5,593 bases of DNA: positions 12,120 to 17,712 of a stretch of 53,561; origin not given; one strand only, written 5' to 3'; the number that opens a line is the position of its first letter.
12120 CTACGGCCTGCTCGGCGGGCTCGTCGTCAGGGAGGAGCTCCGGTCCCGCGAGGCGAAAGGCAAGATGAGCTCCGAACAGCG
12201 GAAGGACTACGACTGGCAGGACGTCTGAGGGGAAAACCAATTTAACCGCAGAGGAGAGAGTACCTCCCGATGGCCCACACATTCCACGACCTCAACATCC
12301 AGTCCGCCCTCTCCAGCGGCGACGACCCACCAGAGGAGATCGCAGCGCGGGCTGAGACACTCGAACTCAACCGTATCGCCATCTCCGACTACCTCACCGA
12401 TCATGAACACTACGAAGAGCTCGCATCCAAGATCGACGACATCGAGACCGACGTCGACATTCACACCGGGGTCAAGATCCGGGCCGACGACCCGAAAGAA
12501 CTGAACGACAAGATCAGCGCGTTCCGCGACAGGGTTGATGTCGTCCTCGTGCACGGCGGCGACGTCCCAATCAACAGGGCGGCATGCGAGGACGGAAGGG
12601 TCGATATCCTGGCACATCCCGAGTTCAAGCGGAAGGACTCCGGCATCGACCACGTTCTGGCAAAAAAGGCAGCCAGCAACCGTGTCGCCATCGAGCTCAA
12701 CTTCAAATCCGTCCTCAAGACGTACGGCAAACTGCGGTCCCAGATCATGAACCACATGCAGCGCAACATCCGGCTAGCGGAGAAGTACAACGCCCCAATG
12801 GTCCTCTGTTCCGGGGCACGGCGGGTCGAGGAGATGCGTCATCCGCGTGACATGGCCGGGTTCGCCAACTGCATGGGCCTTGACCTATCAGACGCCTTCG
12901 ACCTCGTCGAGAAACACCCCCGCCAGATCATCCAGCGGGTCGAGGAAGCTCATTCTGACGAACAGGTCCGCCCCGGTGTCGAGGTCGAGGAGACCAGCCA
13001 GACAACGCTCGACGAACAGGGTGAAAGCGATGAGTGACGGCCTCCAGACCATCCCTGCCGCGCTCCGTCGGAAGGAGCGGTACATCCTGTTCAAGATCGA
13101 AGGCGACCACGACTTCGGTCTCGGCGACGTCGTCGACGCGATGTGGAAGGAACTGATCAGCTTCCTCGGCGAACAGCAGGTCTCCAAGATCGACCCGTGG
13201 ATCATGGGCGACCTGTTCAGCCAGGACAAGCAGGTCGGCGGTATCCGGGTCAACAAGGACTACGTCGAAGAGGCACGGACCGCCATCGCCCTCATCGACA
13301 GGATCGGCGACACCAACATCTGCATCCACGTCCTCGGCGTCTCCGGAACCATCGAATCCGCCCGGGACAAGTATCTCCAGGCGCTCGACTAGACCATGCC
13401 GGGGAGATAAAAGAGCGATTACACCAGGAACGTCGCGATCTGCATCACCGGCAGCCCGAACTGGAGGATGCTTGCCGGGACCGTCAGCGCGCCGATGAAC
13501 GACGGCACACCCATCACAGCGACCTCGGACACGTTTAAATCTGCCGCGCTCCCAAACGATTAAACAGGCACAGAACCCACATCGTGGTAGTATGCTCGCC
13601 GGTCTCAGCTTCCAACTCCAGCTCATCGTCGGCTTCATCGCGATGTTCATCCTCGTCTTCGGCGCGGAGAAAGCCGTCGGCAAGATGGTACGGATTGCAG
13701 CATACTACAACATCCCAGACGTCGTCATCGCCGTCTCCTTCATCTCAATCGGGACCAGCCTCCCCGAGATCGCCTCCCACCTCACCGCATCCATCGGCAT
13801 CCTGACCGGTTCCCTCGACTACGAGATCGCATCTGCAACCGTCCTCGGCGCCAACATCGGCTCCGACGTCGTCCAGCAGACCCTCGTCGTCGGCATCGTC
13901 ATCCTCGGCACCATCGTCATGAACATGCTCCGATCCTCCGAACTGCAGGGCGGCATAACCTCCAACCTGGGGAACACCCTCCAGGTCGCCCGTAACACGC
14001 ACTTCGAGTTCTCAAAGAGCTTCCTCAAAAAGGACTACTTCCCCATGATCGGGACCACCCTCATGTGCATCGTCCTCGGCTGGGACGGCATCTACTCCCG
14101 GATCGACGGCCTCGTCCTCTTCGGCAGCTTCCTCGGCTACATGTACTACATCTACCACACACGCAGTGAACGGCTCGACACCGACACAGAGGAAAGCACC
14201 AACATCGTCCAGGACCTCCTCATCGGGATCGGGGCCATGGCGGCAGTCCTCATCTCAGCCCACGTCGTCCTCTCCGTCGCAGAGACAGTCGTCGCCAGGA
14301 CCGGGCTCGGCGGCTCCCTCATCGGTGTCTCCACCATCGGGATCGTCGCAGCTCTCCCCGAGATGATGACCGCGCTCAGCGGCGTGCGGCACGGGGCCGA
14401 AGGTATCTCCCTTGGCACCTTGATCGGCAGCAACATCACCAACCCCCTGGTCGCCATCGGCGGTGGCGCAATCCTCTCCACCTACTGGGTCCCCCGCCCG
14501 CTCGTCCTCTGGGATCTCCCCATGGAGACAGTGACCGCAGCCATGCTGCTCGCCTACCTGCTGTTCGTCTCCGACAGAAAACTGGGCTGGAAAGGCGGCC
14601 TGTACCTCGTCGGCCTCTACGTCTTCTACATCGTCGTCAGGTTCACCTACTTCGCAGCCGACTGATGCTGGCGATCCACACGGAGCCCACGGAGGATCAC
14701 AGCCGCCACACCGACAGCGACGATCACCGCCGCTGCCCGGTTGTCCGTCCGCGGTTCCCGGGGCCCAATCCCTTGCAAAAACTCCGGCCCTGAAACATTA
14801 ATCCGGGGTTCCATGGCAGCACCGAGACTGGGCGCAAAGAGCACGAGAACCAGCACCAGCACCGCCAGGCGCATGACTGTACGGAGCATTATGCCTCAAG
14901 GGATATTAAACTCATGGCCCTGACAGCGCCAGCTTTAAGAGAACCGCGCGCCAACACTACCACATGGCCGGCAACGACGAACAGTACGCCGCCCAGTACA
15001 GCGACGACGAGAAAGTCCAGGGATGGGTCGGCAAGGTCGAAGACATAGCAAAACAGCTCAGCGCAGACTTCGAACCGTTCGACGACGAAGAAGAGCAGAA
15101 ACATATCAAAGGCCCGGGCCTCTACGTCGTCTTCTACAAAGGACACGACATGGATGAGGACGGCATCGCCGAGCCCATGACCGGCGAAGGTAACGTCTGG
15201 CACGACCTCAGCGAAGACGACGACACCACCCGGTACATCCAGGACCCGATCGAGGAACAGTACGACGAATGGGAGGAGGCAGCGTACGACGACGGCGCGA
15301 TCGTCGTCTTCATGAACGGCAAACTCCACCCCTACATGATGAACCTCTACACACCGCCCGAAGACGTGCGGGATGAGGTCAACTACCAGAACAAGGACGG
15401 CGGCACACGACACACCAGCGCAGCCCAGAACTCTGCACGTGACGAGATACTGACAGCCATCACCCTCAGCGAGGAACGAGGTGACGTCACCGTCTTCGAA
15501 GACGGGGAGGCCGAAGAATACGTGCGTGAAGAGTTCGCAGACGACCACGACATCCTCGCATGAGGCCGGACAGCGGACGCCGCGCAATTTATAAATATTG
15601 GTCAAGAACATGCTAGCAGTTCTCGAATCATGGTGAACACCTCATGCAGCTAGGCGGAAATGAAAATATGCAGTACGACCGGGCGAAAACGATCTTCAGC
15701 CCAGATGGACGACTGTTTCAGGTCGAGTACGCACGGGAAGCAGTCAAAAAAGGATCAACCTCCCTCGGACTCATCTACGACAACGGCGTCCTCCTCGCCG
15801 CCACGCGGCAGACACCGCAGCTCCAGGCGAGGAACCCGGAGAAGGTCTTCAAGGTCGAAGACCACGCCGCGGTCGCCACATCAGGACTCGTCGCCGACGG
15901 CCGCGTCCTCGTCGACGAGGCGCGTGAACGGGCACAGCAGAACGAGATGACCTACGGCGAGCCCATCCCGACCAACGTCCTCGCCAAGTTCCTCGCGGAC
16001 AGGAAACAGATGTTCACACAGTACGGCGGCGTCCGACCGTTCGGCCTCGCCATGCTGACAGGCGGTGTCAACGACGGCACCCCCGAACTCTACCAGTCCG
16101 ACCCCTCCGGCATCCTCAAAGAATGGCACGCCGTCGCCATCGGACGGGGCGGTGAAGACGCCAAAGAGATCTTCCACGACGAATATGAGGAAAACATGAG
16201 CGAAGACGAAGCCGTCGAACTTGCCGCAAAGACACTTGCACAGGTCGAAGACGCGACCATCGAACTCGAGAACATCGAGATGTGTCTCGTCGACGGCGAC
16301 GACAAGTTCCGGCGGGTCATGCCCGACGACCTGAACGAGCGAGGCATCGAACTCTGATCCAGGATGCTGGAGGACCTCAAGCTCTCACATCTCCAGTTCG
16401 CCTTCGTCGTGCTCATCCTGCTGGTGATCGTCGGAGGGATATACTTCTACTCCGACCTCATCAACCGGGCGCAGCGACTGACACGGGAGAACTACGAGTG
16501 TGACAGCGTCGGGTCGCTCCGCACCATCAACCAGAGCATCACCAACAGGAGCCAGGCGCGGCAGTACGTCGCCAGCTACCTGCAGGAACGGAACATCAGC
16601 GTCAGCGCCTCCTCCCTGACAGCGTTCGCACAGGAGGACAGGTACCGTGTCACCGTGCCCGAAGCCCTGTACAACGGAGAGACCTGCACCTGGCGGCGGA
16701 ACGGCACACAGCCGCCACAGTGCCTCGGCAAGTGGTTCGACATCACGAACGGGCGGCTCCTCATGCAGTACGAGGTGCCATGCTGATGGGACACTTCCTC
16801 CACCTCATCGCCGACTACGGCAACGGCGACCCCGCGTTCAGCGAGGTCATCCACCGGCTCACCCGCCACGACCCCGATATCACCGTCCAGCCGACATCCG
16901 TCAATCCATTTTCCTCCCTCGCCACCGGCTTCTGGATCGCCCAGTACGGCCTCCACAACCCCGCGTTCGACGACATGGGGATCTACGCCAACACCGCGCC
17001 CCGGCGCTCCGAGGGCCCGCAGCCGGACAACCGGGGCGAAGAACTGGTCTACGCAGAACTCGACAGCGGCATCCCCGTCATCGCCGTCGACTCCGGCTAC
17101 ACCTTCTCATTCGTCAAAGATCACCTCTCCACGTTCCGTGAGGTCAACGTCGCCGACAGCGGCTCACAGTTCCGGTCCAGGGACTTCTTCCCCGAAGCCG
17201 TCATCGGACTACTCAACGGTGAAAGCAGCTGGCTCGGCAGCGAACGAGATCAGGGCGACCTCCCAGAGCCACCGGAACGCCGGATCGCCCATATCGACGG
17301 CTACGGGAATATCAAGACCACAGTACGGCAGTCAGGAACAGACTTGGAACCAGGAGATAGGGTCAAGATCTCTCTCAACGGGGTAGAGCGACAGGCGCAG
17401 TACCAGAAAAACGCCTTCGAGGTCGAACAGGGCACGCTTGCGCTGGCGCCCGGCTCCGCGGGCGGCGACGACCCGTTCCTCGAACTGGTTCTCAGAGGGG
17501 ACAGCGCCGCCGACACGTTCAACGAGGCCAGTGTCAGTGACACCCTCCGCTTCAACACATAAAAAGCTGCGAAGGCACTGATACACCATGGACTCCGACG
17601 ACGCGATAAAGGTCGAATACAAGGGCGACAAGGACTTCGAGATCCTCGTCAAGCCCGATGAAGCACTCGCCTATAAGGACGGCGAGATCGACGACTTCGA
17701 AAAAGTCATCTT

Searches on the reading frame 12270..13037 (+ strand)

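Call 38: search_protein_families(library=pfam, max_evalue=0.00001, proteins=[window:12270-13037:+])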
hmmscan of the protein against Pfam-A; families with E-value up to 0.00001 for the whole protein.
window:12270-13037:+ (255 aa): 1 family
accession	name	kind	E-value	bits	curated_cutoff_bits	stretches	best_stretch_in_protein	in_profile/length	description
PF01876.22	RNase_P_p30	-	5.3e-43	147.4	35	1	7-215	2-213/214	RNase P subunit p30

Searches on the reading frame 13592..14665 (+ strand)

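Call 38: search_protein_families(library=pfam, max_evalue=0.00001, proteins=[window:13592-14665:+])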
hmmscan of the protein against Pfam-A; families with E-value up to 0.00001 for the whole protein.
window:13592-14665:+ (357 aa): 1 family
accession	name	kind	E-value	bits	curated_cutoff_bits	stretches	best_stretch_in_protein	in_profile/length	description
PF01699.29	Na_Ca_ex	-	6.2e-28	98.1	24.9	2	211-351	5-150/151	Sodium/calcium exchanger protein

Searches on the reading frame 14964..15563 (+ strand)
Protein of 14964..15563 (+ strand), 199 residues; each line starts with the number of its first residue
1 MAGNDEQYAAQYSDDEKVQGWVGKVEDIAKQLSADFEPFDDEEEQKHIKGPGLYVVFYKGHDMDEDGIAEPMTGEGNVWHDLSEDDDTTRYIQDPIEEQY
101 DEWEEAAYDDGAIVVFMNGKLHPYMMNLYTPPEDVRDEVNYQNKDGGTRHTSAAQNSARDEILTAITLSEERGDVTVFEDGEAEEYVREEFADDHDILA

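Call 38: search_protein_families(library=pfam, max_evalue=0.00001, proteins=[window:14964-15563:+])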
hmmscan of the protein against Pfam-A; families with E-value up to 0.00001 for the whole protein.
window:14964-15563:+ (199 aa): 1 family
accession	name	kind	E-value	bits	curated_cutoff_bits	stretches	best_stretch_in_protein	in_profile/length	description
PF02457.21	DAC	-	1.4e-07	31.5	27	1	105-182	50-118/119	DisA bacterial checkpoint controller nucleotide-binding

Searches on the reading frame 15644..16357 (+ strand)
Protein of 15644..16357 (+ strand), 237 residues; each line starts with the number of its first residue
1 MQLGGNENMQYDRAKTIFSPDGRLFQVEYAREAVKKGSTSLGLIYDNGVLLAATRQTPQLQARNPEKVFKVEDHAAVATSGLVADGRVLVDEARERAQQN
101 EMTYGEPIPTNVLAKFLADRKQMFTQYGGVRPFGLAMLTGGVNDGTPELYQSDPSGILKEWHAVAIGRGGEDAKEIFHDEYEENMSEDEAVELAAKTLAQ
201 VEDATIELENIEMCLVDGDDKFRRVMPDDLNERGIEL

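Call 38: search_protein_families(library=pfam, max_evalue=0.00001, proteins=[window:15644-16357:+])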
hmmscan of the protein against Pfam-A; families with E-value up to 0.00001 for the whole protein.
window:15644-16357:+ (237 aa): 2 families
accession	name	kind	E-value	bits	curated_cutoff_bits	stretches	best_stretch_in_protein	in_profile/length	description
PF00227.31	Proteasome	-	3.4e-53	180.5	22.4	1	34-215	1-188/189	Proteasome subunit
PF10584.14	Proteasome_A_N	-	1e-12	47.9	27.7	1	11-33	1-23/23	Proteasome subunit A N-terminal signature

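Call 74: find_homologous_proteins(query=window:15644-16357:+, max_evalue=1e-40)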
Query window:15644-16357:+ (237 aa): 6766 proteins with E <= 1e-40 among 8000 candidates; the best 120 are listed.
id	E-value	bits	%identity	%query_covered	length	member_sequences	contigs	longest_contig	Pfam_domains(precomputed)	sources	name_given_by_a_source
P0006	2.1e-152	523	100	100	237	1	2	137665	PF00227.32,PF10584.15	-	-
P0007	4.5e-130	450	86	98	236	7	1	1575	PF00227.32,PF10584.15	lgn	-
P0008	4.7e-126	437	83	100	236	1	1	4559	PF00227.32,PF10584.15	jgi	jgi:proteasome alpha subunit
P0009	5.7e-123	427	81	100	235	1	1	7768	PF00227.32,PF10584.15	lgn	-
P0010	8.1e-121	420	81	99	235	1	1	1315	PF00227.32,PF10584.15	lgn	-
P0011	6.4e-120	417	81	99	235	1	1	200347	PF00227.32,PF10584.15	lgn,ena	-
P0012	4.1e-119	414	86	94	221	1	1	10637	PF00227.32,PF10584.15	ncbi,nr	ncbi:MAG: archaeal proteasome endopeptidase complex subunit alpha, partial [Candidatus Nanohaloarcha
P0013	8.0e-117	407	78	100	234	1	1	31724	PF00227.32,PF10584.15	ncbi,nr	ncbi:MAG: archaeal proteasome endopeptidase complex subunit alpha [Candidatus Nanohaloarchaeota arch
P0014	4.0e-116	404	77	100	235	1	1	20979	PF00227.32,PF10584.15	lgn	-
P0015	4.7e-116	404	79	98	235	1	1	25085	PF00227.32,PF10584.15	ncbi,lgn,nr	ncbi:MAG: archaeal proteasome endopeptidase complex subunit alpha [Candidatus Nanohaloarchaea archae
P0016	1.3e-115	403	77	100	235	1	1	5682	PF00227.32,PF10584.15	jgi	-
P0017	1.7e-115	402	78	100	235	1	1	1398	PF00227.32,PF10584.15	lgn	-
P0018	1.8e-115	402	79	97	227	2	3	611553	PF00227.32,PF10584.15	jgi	jgi:proteasome alpha subunit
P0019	4.6e-115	401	79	97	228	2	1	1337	PF00227.32,PF10584.15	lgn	-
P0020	4.2e-114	398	77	100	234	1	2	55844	PF00227.32,PF10584.15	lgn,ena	-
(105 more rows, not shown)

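Call 75: find_encoding_contigs(protein=P0012, flank=10000, max_places=3)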
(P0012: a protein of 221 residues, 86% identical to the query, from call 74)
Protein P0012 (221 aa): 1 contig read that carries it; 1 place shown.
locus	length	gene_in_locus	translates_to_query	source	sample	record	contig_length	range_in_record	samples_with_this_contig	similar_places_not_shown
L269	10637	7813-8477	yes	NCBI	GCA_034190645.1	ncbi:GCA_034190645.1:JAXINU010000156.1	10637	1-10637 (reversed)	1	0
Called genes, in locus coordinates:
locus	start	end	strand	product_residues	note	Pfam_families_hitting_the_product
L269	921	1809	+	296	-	PF02779:Transket_pyr, PF02780:Transketolase_C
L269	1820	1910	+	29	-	-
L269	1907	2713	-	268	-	PF00903:Glyoxalase, PF18029:Glyoxalase_6 (faint)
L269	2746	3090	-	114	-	-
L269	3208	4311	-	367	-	PF00817:IMS, PF11798:IMS_HHH (faint), PF11731:Cdd1 (faint), PF14520:HHH_5 (weak), PF21999:IMS_HHH_1, PF11799:IMS_C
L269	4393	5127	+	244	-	PF01876:RNase_P_p30, PF02811:PHP (weak)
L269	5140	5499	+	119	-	PF01900:RNase_P_Rpp14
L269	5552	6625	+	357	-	PF01699:Na_Ca_ex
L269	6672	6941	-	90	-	-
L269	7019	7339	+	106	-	-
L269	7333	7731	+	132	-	-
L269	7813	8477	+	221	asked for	PF10584:Proteasome_A_N, PF00227:Proteasome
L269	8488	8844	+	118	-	-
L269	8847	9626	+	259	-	PF20257:SAM_HAT_C (weak)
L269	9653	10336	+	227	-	PF01172:SBDS_N, PF09377:SBDS_domain_II, PF20268:SBDS_C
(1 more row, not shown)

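Call 76: find_encoding_contigs(protein=P0011, flank=10000, max_places=3)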
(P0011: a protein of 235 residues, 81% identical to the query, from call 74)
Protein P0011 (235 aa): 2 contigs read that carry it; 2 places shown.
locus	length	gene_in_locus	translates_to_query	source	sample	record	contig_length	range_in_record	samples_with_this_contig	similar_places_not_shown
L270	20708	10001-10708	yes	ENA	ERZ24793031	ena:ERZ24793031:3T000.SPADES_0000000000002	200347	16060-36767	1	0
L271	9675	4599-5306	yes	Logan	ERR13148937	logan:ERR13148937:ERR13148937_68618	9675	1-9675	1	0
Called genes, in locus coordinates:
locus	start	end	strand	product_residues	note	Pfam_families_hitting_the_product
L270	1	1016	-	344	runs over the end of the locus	PF05014:Nuc_deoxyrib_tr (weak)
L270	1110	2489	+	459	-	PF00224:PK, PF03328:HpcH_HpaI (weak), PF02887:PK_C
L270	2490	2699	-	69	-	-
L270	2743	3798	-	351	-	PF01384:PHO4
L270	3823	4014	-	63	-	PF26047:DUF8015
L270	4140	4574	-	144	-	-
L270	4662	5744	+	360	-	PF00676:E1_dh, PF00456:Transketolase_N (weak)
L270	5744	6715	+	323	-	PF02779:Transket_pyr, PF02780:Transketolase_C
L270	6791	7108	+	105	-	-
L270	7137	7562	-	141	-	-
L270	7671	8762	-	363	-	PF00817:IMS, PF21999:IMS_HHH_1, PF11799:IMS_C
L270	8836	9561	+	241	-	PF01876:RNase_P_p30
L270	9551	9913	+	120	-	PF01900:RNase_P_Rpp14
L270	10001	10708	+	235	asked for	PF10584:Proteasome_A_N, PF00227:Proteasome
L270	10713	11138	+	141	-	-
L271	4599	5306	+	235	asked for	PF10584:Proteasome_A_N, PF00227:Proteasome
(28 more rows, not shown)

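Call 77: find_encoding_contigs(protein=P0018, flank=10000, max_places=3)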
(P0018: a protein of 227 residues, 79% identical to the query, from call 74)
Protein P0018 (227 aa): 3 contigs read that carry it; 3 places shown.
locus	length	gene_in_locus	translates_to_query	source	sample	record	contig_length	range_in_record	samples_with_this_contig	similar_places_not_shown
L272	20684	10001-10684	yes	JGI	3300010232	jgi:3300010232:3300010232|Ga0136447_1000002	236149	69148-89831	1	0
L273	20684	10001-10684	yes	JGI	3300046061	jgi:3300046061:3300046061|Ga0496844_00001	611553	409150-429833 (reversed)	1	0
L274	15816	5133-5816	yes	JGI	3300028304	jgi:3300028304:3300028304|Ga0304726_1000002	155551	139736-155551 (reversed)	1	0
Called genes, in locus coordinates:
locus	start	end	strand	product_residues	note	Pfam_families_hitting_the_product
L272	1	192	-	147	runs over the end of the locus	-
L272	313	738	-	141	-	-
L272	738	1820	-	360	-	PF00817:IMS, PF11798:IMS_HHH (weak), PF14520:HHH_5 (weak), PF11799:IMS_C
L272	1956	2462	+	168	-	-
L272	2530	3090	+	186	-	-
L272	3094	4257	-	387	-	PF00999:Na_H_Exchanger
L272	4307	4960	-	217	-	-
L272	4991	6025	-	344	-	-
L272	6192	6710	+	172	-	-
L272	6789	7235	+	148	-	-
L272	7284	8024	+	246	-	PF01876:RNase_P_p30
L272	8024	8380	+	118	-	PF01900:RNase_P_Rpp14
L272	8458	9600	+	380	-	PF01699:Na_Ca_ex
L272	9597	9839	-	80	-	-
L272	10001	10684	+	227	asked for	PF10584:Proteasome_A_N, PF00227:Proteasome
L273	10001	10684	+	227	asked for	PF10584:Proteasome_A_N, PF00227:Proteasome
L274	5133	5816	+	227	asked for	PF10584:Proteasome_A_N, PF00227:Proteasome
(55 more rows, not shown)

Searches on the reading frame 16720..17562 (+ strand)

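Call 38: search_protein_families(library=pfam, max_evalue=0.00001, proteins=[window:16720-17562:+])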
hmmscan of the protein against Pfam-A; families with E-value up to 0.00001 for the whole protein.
window:16720-17562:+ (280 aa): 1 family
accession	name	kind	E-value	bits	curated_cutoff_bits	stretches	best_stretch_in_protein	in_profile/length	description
PF20257.3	SAM_HAT_C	-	1.2e-06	29.2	25.5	1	188-268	2-76/84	SAM hydroxide adenosyltransferase C-terminal domain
